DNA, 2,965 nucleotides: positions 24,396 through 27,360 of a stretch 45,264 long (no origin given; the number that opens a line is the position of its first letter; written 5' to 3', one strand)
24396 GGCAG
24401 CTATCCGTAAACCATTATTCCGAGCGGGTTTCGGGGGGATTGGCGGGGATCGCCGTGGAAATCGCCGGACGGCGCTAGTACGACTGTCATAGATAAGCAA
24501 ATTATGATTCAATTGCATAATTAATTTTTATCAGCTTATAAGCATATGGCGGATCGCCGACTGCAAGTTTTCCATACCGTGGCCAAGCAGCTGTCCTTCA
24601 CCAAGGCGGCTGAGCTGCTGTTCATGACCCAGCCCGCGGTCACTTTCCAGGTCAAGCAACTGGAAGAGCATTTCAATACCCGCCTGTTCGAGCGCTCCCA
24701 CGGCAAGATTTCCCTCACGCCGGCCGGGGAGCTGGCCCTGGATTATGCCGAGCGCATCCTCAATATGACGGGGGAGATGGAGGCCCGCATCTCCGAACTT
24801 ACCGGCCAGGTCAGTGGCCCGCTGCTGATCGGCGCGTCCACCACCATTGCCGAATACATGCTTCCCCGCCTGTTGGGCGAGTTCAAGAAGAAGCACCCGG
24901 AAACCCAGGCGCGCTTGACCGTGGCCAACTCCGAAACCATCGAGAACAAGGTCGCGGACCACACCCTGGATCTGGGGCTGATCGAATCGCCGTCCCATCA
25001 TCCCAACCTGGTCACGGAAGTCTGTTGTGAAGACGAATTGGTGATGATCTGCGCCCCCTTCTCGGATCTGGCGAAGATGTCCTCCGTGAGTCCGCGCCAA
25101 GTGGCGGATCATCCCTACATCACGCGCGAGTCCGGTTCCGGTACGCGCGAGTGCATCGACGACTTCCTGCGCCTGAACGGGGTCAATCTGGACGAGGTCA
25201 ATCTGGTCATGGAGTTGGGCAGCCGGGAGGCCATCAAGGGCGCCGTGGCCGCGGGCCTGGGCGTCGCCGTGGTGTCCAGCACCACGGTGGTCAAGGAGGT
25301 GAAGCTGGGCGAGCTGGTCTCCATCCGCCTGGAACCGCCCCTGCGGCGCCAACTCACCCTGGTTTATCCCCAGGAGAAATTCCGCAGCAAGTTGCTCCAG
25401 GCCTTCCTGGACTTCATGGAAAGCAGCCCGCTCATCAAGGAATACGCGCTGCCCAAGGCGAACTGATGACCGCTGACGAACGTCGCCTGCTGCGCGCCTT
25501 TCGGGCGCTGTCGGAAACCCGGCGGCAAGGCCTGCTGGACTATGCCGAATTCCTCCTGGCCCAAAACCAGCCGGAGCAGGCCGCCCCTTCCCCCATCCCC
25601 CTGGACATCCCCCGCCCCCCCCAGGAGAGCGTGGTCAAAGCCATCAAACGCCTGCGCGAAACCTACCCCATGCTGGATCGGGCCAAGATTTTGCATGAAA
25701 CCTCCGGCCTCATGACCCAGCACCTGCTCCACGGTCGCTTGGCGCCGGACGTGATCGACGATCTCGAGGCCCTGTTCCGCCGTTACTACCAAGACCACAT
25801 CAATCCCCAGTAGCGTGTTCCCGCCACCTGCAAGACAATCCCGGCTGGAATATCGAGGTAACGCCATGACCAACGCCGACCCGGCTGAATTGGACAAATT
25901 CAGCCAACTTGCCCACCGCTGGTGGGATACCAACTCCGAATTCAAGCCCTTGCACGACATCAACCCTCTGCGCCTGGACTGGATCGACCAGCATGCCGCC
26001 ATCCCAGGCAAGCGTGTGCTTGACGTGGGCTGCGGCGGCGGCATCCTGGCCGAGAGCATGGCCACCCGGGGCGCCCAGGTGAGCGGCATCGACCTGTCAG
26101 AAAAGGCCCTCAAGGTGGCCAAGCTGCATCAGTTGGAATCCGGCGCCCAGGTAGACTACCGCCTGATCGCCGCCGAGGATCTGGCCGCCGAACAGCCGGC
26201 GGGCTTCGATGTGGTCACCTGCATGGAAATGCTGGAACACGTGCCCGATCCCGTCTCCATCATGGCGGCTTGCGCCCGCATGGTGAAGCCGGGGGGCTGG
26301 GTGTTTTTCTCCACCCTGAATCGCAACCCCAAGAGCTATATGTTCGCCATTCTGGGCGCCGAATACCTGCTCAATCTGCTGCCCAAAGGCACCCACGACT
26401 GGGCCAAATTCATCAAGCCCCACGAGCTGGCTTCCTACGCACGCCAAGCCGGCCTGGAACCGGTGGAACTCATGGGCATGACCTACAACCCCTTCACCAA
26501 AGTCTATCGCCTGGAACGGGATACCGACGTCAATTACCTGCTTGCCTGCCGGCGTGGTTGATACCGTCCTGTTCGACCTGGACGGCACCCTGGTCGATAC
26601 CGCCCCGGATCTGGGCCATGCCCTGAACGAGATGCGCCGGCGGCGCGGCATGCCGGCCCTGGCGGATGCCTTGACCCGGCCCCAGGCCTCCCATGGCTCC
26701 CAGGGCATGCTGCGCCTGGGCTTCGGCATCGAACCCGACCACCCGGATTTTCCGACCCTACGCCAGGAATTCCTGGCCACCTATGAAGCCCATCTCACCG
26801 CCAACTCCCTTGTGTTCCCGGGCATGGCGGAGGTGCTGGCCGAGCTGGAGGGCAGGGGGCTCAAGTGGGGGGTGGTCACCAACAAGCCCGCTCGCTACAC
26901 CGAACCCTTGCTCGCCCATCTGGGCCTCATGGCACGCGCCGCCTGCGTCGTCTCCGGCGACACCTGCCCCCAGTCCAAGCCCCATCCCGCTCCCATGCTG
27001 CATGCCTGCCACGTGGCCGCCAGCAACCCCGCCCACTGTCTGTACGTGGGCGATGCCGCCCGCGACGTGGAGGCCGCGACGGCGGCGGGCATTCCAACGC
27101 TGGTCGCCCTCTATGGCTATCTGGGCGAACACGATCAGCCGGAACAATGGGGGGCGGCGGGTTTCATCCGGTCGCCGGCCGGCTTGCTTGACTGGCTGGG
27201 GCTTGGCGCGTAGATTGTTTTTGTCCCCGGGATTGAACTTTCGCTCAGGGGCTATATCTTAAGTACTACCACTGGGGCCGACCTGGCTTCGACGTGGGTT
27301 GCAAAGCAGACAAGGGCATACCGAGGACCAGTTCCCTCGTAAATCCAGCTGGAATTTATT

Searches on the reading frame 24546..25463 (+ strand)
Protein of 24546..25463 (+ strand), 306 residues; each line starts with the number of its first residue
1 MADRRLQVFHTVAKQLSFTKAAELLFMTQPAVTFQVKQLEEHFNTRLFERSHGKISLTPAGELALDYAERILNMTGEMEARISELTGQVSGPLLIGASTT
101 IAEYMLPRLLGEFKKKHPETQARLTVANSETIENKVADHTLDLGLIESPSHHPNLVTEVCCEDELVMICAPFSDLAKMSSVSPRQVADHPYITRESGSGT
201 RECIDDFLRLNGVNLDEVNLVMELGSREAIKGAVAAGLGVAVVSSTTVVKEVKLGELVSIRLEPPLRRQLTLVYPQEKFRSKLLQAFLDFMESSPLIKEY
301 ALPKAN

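Call 24: search_protein_families(library=pfam, proteins=[window:24546-25463:+], max_evalue=0.001)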
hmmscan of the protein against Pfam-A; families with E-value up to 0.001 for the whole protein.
window:24546-25463:+ (306 aa): 4 families
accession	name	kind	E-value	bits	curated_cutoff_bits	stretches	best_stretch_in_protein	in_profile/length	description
PF03466.25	LysR_substrate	-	9e-52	175.9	28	1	87-292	2-205/209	LysR substrate binding domain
PF00126.33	HTH_1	-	1.4e-22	79.8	26.6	1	4-62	2-60/60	Bacterial regulatory helix-turn-helix protein, lysR family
PF12727.12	PBP_like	-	8.3e-09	35.3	27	1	188-291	93-192/193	PBP superfamily domain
PF12849.12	PBP_like_2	-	0.00048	20.4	27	0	231-293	193-265/267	PBP superfamily domain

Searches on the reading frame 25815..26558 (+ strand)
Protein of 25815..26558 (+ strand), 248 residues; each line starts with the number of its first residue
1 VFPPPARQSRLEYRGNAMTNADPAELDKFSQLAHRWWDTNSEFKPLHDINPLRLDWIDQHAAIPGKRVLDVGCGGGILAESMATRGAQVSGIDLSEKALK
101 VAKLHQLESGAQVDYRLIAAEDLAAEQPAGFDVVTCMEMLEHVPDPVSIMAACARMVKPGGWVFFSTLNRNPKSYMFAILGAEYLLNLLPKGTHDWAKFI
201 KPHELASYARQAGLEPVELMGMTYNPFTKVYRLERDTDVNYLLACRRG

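Call 24: search_protein_families(library=pfam, proteins=[window:25815-26558:+], max_evalue=0.001)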
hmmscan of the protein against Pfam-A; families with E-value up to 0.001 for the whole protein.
window:25815-26558:+ (248 aa): 14 families
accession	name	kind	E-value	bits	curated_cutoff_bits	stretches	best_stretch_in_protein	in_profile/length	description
PF13489.12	Methyltransf_23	-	7.7e-27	94.5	27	1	63-218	21-163/164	Methyltransferase domain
PF08241.18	Methyltransf_11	-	1.1e-23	84.1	21.2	1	69-165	1-95/95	Methyltransferase domain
PF13649.12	Methyltransf_25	-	1.9e-20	73.8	27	1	68-161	1-97/97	Methyltransferase domain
PF08242.18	Methyltransf_12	-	6e-18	65.8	30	1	69-163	1-98/98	Methyltransferase domain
PF13847.12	Methyltransf_31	-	1.4e-16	60.9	27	1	65-169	4-113/145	Methyltransferase domain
PF02353.26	CMAS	-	2e-10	40.9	27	1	63-171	61-170/273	Mycolic acid cyclopropane synthetase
PF01209.24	Ubie_methyltran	-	3.1e-10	40.2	20.1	1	58-167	41-153/233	ubiE/COQ5 methyltransferase family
PF06325.19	PrmA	-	9.3e-10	38.9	22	1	52-168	150-261/296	Ribosomal protein L11 methyltransferase (PrmA)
PF08003.17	Methyltransf_9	-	3.8e-08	33.1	23.8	1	58-168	108-220/315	Protein of unknown function (DUF1698)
PF05724.17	TPMT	-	6.8e-08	32.9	26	1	34-102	8-75/218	Thiopurine S-methyltransferase (TPMT)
PF05175.20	MTS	-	1.5e-06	28.4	23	1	64-135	31-103/170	Methyltransferase small domain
PF07021.18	MetW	-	2.8e-06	27.5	21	1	63-157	12-102/193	Methionine biosynthesis protein MetW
PF05219.18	DREV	-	2e-05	24.3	26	1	64-164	94-185/265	DREV methyltransferase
PF05401.17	NodS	-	0.00022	21.6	24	1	67-188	46-167/201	Nodulation protein S (NodS)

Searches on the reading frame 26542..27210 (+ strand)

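Call 24: search_protein_families(library=pfam, proteins=[window:26542-27210:+], max_evalue=0.001)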
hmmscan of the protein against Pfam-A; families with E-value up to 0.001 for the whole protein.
window:26542-27210:+ (223 aa): 5 families
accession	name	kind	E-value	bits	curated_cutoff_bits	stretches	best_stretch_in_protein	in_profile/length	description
PF13419.12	HAD_2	-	1.4e-31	110.4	23.8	1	9-188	1-177/178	Haloacid dehalogenase-like hydrolase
PF00702.32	Hydrolase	-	3.4e-28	99.8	26.4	1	6-183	1-191/191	haloacid dehalogenase-like hydrolase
PF12710.13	HAD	-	1.3e-13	52.3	27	1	9-179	1-188/189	haloacid dehalogenase-like hydrolase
PF13242.12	Hydrolase_like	-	1.2e-07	31.9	22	1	145-195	3-54/75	HAD-hyrolase-like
PF13344.12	Hydrolase_6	-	0.00026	21.4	27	0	91-127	15-51/101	Haloacid dehalogenase-like hydrolase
